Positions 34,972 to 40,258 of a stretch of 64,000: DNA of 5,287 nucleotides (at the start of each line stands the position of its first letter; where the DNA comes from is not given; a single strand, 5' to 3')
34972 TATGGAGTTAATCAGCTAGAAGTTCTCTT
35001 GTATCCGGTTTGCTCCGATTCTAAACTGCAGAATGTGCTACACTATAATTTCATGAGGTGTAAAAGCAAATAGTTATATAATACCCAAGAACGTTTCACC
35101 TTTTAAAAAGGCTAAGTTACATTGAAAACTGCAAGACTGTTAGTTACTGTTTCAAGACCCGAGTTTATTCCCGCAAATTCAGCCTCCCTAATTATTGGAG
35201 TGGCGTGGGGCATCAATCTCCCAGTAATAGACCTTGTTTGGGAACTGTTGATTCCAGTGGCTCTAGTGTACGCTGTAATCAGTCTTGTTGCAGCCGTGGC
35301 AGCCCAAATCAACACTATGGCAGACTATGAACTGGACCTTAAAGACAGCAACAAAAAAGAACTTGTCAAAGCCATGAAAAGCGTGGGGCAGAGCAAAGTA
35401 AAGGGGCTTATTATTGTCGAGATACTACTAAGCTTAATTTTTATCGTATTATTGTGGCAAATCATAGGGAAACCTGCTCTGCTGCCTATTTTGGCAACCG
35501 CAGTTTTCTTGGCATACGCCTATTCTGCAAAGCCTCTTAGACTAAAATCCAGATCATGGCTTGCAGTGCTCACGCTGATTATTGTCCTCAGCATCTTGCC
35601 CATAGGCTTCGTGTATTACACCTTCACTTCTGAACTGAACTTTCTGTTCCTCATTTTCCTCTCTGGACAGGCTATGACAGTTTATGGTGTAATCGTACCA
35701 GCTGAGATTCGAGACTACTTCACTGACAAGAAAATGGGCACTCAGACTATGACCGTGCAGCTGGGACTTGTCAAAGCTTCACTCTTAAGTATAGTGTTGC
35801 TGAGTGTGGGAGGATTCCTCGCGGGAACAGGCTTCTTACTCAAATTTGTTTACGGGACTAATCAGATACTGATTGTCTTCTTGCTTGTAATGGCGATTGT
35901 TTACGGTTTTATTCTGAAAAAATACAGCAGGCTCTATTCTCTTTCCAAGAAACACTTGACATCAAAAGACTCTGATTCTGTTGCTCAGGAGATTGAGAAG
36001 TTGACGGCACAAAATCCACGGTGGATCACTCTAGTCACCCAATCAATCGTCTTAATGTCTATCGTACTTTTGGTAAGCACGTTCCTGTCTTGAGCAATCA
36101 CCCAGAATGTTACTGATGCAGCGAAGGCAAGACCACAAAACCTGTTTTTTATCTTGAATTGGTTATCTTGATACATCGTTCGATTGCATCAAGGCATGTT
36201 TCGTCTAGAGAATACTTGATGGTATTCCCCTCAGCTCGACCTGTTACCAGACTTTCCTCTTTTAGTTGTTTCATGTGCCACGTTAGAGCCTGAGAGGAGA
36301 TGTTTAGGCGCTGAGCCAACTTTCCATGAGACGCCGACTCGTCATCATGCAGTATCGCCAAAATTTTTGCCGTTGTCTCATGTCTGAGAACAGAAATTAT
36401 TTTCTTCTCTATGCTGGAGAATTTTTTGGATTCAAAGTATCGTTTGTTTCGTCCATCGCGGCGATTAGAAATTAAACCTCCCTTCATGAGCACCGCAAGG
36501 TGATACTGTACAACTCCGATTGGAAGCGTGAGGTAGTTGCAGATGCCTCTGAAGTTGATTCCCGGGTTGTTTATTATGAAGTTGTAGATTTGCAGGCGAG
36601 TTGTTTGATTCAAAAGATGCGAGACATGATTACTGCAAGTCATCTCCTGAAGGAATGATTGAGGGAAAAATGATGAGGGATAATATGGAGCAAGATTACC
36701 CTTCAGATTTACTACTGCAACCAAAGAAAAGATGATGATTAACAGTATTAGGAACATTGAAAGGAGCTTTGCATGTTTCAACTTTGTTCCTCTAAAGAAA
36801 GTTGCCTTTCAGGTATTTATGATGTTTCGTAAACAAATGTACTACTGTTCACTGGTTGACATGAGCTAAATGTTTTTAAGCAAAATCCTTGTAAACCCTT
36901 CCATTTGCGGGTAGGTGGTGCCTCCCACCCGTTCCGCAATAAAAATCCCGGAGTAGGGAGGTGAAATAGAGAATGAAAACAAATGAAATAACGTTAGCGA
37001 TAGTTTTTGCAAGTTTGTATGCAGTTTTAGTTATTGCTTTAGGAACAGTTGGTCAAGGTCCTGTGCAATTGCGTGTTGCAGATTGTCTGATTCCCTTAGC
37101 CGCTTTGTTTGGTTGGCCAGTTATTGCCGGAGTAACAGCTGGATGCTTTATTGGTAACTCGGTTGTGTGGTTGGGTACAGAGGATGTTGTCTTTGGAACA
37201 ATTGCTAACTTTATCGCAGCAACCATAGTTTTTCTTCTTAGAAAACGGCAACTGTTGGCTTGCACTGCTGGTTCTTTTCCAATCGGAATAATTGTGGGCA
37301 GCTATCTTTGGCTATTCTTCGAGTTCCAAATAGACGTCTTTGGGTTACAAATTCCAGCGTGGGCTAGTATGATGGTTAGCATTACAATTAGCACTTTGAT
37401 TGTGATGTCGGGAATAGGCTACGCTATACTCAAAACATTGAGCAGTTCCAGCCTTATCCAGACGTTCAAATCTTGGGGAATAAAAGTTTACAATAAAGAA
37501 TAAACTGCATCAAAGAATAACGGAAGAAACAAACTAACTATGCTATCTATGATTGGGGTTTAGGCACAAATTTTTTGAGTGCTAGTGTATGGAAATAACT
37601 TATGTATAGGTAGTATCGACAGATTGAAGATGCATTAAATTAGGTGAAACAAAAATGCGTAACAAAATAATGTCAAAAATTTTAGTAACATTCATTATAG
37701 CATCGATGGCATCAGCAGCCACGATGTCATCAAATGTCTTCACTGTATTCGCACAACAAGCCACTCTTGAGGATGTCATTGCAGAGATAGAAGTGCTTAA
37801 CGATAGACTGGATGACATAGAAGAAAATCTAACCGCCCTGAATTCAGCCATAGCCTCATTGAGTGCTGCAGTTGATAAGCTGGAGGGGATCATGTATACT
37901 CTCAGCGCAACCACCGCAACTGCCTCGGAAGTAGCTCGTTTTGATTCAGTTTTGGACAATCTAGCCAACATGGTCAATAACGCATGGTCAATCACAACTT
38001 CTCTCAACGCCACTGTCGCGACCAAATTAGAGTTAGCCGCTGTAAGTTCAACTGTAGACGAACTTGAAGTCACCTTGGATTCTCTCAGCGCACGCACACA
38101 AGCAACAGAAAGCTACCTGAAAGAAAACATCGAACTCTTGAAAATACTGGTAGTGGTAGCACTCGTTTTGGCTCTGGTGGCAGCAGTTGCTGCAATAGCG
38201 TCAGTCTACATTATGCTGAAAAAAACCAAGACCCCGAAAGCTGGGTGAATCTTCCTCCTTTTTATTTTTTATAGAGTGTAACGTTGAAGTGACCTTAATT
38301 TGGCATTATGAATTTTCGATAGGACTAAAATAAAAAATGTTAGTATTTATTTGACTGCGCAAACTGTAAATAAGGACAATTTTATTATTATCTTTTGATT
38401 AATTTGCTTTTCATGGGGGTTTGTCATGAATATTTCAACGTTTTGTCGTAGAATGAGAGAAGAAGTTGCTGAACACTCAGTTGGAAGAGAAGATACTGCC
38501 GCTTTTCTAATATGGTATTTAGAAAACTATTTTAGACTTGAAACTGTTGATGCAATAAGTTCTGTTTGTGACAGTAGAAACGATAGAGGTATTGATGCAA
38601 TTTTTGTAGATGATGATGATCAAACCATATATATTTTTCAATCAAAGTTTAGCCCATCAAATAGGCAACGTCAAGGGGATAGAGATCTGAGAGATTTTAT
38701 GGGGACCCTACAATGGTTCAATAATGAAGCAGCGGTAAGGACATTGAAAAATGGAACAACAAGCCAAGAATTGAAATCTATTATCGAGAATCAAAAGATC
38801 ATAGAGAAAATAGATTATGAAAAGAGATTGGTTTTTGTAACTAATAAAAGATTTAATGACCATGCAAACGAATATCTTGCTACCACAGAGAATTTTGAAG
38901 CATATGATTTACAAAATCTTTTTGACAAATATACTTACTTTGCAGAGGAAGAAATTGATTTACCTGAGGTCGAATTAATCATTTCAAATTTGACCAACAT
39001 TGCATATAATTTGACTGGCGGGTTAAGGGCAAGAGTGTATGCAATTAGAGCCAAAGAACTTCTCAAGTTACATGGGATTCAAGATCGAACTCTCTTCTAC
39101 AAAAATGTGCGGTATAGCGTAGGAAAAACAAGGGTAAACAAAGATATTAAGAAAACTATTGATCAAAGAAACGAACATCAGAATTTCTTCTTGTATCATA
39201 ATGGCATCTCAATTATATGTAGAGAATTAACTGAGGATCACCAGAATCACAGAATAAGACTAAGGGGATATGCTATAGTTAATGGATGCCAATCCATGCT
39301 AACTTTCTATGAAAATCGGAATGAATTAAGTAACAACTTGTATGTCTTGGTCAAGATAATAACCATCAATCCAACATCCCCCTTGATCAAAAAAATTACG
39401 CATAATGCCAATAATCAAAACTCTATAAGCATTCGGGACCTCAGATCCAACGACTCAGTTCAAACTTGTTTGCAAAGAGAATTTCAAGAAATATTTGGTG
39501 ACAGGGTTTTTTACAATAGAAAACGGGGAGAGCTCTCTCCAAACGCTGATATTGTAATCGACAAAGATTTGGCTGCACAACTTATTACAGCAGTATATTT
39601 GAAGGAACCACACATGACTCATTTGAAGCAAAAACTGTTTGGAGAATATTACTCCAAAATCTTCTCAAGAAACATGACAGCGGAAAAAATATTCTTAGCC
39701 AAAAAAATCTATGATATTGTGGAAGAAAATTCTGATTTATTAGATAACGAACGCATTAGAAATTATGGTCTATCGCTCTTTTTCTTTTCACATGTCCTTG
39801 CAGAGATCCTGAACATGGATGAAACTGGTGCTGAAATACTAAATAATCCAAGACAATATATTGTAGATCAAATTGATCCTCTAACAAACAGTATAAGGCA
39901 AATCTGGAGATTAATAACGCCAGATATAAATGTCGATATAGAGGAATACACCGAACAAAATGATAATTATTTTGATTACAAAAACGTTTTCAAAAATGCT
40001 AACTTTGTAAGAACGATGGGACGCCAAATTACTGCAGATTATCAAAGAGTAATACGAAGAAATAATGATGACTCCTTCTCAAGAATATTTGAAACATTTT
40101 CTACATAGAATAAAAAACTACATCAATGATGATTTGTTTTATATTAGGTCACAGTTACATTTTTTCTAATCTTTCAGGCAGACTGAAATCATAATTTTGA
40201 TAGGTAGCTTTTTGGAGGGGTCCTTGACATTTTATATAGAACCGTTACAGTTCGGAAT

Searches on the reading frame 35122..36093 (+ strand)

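Call 6: search_protein_families(library=pfam, proteins=[window:35122-36093:+], max_evalue=0.1)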
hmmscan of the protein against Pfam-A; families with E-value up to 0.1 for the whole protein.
window:35122-36093:+ (323 aa): 2 families
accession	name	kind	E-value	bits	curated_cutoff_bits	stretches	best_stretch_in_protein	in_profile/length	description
PF01040.23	UbiA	-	1.3e-18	67.6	34.2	1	46-265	23-231/250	UbiA prenyltransferase family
PF08592.16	Anthrone_oxy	-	0.028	15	27.3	1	118-164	9-56/106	Anthrone oxygenase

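Call 7: search_protein_families(library=ncbifam, proteins=[window:35122-36093:+], max_evalue=0.1)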
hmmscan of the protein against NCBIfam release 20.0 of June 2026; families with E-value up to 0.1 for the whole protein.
window:35122-36093:+ (323 aa): 10 families
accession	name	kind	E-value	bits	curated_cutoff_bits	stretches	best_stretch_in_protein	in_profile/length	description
NF009516.0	PRK12875.1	equivalog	5.4e-14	52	205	1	3-229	16-230/292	prenyltransferase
NF005742.0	PRK07566.1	equivalog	1.4e-10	40.8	313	1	54-261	76-276/315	chlorophyll synthase ChlG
TIGR01476.1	chlor_syn_BchG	subfamily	4e-09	36.3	212.3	1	36-259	33-244/283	(bacterio)chlorophyll synthase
TIGR02056.1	ChlG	equivalog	2.1e-06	27.6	436.45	1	57-263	67-271/306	chlorophyll synthase ChlG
NF010119.0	PRK13595.1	equivalog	7.6e-06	25.6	248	1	6-275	14-267/292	prenyltransferase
NF009608.0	PRK13105.1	equivalog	1.8e-05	24.1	217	1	42-233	41-227/291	prenyltransferase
NF004751.0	PRK06080.1-3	equivalog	6.7e-05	22.6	264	1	8-254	14-250/296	1,4-dihydroxy-2-naphthoate polyprenyltransferase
TIGR00751.1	menA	equivalog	0.00013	21.6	102.15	1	12-257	1-244/284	1,4-dihydroxy-2-naphthoate octaprenyltransferase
NF004750.0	PRK06080.1-2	equivalog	0.00093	18.6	346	1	11-260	13-260/301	1,4-dihydroxy-2-naphthoate polyprenyltransferase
NF009249.0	PRK12603.1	equivalog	0.026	14.9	81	1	30-60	45-75/90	putative monovalent cation/H+ antiporter subunit F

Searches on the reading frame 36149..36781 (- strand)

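Call 6: search_protein_families(library=pfam, proteins=[window:36149-36781:-], max_evalue=0.1)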
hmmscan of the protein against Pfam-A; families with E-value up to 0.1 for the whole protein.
window:36149-36781:- (210 aa): 14 families
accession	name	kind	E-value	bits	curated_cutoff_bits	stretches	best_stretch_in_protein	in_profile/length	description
PF13412.12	HTH_24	-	6.3e-17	61.3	21.9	2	135-179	3-47/48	Winged helix-turn-helix DNA-binding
PF24266.1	HTH_HVO_0163_N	-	2.3e-12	47.2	31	1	60-128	2-69/70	HVO_0163, N-terminal HTH domain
PF12840.13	HTH_20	-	8.5e-10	38.9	27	1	134-181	3-50/51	Helix-turn-helix domain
PF01022.26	HTH_5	-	1.6e-07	31.5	22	1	61-105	3-46/47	Bacterial regulatory protein, arsR family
PF12802.13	MarR_2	-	1.9e-07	31.6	27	1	67-111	12-57/61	MarR family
PF01047.28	MarR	-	8.7e-07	29.2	24.6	1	136-180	4-48/59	MarR family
PF05043.19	Mga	-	3.1e-05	24.9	21.1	1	128-175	9-56/87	Mga helix-turn-helix domain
PF13601.12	HTH_34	-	0.00029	21.4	27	1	139-176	4-41/80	Winged helix DNA-binding domain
PF08279.18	HTH_11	-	0.00029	21.1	25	1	138-176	3-42/55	HTH domain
PF02082.26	Rrf2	-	0.0063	17.1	30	1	141-182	15-56/132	Iron-dependent Transcriptional regulator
PF03428.19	RP-C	-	0.0083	16.4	24.4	0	83-120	80-117/175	Replication protein C N-terminal domain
PF13404.12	HTH_AsnC-type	-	0.017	15.4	27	1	139-165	7-33/42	AsnC-type helix-turn-helix domain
PF13545.12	HTH_Crp_2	-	0.021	15.2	27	1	150-182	23-55/70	Crp-like helix-turn-helix domain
PF08461.16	HTH_12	-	0.051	14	21.4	0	139-180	2-49/66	Ribonuclease R winged-helix domain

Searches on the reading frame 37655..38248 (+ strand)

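Call 23: search_protein_families(library=pfam, proteins=[window:37655-38248:+], max_evalue=0.001)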
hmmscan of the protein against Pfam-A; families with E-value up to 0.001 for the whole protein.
window:37655-38248:+ (197 aa): 3 families
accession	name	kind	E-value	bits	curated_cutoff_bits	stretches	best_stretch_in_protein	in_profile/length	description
PF23991.1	DUF7310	-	3.4e-07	31.1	40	0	42-80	22-60/83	Coiled-coil region of unknown function (DUF7310)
PF10046.14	BLOC1_2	-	0.00029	21.6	33.4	0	37-77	52-92/96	Biogenesis of lysosome-related organelles complex-1 subunit 2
PF04977.20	DivIC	-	0.00062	20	28.9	0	20-63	8-51/80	Septum formation initiator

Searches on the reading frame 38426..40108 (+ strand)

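Call 23: search_protein_families(library=pfam, proteins=[window:38426-40108:+], max_evalue=0.001)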
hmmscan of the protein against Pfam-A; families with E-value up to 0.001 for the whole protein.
window:38426-40108:+ (560 aa): 2 families
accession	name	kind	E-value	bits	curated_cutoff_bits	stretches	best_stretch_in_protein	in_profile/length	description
PF10592.14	AIPR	-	3.1e-35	122.8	25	1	224-473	1-256/308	AIPR protein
PF04471.18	Mrr_cat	-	2.3e-05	24.9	21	0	47-105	27-83/115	Restriction endonuclease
